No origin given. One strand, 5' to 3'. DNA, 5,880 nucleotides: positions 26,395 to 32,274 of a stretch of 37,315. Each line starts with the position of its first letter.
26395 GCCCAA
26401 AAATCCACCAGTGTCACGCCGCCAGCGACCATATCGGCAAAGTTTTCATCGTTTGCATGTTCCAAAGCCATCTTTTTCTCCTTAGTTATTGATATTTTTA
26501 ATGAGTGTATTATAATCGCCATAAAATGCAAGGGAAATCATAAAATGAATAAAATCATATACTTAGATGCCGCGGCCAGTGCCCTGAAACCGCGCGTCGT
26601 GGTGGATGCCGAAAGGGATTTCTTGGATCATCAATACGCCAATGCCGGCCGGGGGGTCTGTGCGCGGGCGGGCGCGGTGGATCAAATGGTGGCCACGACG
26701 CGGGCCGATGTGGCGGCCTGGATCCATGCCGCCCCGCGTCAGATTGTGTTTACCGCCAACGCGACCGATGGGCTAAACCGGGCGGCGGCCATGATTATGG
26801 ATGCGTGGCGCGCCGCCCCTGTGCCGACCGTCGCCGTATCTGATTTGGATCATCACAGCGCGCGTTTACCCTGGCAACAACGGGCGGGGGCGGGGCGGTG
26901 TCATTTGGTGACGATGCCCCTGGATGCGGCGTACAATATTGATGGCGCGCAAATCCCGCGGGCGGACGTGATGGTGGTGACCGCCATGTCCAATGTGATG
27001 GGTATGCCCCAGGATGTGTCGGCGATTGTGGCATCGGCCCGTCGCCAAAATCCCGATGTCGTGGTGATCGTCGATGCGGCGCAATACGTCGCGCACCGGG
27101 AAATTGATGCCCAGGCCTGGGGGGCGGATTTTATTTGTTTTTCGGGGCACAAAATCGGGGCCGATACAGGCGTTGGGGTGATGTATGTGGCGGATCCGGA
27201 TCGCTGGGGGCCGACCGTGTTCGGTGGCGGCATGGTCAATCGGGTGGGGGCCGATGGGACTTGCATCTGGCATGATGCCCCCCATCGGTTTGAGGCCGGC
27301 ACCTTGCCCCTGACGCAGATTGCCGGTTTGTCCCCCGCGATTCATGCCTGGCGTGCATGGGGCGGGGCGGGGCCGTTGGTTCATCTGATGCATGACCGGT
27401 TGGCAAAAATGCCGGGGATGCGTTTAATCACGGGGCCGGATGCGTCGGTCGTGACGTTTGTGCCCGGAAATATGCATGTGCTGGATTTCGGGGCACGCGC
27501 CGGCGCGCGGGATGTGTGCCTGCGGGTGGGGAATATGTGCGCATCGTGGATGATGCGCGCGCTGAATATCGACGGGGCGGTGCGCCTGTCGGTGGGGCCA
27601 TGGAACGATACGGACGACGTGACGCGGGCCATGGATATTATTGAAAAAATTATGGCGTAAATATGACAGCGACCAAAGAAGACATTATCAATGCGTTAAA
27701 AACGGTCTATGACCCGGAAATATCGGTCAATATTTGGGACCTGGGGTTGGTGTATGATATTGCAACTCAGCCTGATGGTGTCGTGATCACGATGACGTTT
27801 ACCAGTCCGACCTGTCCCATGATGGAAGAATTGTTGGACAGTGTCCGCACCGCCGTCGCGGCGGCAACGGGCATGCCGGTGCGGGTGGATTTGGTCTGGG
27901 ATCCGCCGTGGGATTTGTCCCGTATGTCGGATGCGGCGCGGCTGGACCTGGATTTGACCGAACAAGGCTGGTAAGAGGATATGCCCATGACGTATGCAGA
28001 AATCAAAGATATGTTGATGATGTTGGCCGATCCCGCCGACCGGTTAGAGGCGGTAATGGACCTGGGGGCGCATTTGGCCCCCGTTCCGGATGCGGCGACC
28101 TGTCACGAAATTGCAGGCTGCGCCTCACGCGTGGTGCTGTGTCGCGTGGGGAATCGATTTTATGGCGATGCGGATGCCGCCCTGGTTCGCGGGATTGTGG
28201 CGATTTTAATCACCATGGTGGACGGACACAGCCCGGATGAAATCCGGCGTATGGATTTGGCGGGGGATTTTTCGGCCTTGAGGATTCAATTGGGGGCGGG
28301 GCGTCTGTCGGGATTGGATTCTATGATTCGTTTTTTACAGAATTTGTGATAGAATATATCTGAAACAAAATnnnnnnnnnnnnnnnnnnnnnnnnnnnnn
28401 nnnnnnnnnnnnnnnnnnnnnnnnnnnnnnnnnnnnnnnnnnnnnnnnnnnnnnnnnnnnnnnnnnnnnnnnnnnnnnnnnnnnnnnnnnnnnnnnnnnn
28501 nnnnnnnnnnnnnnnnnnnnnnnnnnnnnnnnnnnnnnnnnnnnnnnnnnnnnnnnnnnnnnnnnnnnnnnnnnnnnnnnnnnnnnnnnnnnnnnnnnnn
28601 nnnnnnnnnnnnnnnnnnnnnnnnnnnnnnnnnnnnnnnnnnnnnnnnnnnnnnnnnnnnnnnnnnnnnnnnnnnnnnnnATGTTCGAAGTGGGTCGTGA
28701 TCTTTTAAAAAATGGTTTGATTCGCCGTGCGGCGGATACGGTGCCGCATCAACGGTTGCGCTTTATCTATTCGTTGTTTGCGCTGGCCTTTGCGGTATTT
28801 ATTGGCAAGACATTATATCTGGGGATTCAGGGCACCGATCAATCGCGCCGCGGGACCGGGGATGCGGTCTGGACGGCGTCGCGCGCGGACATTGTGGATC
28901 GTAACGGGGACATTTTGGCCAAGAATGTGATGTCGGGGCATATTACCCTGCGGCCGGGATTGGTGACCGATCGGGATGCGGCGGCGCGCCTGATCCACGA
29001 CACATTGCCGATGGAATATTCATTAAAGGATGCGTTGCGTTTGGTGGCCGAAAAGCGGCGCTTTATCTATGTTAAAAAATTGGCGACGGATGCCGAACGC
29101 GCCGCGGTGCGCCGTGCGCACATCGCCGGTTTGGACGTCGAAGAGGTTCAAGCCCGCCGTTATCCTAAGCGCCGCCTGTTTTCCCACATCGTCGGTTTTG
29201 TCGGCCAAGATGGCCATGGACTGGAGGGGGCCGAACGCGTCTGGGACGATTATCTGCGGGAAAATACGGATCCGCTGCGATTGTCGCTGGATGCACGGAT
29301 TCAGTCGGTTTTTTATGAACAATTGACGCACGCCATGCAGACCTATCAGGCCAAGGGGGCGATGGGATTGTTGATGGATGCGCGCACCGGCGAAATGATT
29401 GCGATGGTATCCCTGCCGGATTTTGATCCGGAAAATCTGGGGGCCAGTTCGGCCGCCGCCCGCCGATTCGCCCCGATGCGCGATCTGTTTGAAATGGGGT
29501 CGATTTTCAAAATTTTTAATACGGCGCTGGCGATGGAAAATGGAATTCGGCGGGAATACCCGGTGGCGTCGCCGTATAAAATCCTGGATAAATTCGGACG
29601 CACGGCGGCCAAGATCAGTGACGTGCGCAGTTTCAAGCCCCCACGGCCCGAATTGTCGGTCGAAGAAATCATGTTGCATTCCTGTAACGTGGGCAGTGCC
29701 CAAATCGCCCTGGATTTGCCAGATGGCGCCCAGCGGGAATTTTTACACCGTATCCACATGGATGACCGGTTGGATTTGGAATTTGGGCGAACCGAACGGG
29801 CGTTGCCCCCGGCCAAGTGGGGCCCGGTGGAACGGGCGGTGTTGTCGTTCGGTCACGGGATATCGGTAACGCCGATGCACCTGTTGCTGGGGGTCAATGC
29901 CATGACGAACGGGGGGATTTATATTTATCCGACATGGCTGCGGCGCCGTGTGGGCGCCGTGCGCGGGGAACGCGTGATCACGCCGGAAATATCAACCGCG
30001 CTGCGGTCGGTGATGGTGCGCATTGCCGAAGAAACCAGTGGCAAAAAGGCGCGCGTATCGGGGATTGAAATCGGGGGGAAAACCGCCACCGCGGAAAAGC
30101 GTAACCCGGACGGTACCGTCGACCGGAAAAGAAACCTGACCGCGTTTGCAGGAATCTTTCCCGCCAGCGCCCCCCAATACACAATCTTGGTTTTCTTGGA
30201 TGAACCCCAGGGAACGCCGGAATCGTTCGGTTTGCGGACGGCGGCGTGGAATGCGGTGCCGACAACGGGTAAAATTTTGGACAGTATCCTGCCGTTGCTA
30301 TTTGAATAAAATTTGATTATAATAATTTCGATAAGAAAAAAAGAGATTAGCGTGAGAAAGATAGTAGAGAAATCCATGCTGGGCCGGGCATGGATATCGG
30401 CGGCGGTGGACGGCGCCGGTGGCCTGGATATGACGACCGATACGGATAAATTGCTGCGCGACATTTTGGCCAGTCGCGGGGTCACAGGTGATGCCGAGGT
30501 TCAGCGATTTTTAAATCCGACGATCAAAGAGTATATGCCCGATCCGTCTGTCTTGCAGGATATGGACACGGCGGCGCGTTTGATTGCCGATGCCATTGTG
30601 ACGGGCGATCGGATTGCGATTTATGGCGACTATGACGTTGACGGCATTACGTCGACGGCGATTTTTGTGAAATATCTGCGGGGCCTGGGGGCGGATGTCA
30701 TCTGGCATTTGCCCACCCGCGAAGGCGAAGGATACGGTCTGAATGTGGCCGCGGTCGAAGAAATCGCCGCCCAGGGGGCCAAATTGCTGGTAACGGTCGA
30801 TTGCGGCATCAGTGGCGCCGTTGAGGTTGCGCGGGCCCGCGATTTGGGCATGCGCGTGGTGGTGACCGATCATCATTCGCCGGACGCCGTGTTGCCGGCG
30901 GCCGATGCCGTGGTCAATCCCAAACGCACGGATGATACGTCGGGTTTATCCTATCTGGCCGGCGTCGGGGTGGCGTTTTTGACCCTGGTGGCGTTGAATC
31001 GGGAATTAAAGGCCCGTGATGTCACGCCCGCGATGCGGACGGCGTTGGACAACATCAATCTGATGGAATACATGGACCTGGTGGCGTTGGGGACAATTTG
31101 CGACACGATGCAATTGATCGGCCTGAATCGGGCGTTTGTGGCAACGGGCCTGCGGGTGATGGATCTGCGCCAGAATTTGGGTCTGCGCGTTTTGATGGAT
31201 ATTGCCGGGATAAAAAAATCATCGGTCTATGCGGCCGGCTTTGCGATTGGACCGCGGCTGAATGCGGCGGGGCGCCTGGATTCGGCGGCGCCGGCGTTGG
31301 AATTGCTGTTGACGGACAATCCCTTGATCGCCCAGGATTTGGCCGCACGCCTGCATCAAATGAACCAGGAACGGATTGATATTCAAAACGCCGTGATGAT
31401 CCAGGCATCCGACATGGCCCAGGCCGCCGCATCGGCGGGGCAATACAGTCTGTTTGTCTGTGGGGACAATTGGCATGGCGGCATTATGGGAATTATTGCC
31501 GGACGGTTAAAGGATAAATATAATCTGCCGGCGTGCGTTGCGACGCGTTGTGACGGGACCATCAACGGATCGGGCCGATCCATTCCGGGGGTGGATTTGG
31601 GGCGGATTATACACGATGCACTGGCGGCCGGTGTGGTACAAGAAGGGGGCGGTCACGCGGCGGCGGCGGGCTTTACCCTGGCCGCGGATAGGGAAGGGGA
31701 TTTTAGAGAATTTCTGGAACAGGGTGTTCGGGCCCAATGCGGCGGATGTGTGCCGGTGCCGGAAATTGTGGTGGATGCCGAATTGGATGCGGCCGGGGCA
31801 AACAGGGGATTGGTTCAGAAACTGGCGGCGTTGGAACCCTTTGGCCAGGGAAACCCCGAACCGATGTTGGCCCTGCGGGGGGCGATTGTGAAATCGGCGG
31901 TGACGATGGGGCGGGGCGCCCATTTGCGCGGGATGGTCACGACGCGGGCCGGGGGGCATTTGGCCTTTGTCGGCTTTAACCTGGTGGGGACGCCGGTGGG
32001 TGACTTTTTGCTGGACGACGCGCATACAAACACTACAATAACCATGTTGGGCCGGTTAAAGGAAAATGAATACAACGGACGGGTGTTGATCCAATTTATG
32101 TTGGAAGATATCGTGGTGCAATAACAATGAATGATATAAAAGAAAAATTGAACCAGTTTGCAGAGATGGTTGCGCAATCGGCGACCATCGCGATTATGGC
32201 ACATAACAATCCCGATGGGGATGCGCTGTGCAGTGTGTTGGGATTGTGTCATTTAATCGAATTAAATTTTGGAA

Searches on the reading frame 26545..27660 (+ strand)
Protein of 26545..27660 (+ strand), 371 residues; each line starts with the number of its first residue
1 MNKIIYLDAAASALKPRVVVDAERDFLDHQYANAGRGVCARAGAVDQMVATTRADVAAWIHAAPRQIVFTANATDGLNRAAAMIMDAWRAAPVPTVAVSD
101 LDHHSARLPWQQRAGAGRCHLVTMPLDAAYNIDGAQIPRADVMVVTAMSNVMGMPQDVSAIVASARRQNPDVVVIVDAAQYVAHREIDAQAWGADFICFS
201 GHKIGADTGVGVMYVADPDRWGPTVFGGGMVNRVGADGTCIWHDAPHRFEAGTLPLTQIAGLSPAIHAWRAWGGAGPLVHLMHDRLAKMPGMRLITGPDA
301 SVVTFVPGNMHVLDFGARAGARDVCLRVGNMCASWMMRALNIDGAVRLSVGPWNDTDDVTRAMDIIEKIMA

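Call 27: search_protein_families(library=pfam, proteins=[window:26545-27660:+], max_evalue=0.001)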
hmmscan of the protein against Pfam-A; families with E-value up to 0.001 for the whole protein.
window:26545-27660:+ (371 aa): 1 family
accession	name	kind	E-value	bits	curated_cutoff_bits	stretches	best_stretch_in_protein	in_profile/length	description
PF00266.25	Aminotran_5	-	7.3e-76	256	21.5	1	5-361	1-370/371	Aminotransferase class-V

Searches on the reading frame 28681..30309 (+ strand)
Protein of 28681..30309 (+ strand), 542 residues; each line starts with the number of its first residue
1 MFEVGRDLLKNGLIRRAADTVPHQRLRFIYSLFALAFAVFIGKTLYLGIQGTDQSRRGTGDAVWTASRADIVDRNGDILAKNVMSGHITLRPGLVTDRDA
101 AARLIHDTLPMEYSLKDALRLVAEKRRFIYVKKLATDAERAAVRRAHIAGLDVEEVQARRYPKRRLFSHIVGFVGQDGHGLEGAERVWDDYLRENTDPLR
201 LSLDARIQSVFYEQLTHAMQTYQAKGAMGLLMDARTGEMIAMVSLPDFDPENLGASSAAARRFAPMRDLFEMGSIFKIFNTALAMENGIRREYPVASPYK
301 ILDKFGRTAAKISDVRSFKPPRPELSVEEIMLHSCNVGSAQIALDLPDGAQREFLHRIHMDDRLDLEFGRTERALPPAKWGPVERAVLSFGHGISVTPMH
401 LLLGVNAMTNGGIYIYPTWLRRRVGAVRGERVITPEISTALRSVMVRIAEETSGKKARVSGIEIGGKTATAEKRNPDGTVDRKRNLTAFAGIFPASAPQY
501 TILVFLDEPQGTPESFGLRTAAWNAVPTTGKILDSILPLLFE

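Call 27: search_protein_families(library=pfam, proteins=[window:28681-30309:+], max_evalue=0.001)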
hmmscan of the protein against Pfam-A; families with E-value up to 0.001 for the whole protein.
window:28681-30309:+ (542 aa): 2 families
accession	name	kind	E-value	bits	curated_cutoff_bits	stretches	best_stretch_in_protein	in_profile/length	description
PF00905.27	Transpeptidase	-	1.2e-42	146.6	22.1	1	230-517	4-286/299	Penicillin binding protein transpeptidase domain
PF03717.20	PBP_dimer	-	3.4e-11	44.3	24.4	1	65-177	3-126/180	Penicillin-binding Protein dimerisation domain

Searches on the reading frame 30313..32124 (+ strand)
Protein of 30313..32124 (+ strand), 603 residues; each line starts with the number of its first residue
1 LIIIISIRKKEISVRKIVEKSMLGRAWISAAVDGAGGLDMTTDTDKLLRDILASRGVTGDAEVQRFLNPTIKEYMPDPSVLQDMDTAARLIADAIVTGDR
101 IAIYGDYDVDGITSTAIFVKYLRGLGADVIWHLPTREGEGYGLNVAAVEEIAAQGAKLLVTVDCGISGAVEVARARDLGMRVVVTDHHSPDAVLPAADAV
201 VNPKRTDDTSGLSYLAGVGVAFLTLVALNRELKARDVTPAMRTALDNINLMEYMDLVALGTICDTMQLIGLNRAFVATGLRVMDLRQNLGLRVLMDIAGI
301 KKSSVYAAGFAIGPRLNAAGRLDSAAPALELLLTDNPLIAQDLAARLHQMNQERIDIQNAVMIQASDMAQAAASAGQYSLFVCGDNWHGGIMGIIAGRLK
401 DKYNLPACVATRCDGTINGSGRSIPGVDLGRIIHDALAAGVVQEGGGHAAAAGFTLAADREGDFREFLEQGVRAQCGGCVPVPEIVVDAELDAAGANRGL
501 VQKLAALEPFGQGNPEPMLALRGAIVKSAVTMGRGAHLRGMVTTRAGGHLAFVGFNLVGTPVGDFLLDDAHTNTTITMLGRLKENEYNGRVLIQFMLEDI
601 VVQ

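Call 27: search_protein_families(library=pfam, proteins=[window:30313-32124:+], max_evalue=0.001)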
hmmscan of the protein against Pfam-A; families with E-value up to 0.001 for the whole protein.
window:30313-32124:+ (603 aa): 3 families
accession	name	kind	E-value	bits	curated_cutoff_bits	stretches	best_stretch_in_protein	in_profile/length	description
PF01368.27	DHH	-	3.3e-24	86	28.1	1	100-233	1-104/125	DHH family, N-terminal domain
PF17768.7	RecJ_OB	-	2.1e-19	70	27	1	487-599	1-107/107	RecJ OB domain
PF02272.25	DHHA1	-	4.5e-14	53.2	25.9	1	382-470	8-98/102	DHHA1 domain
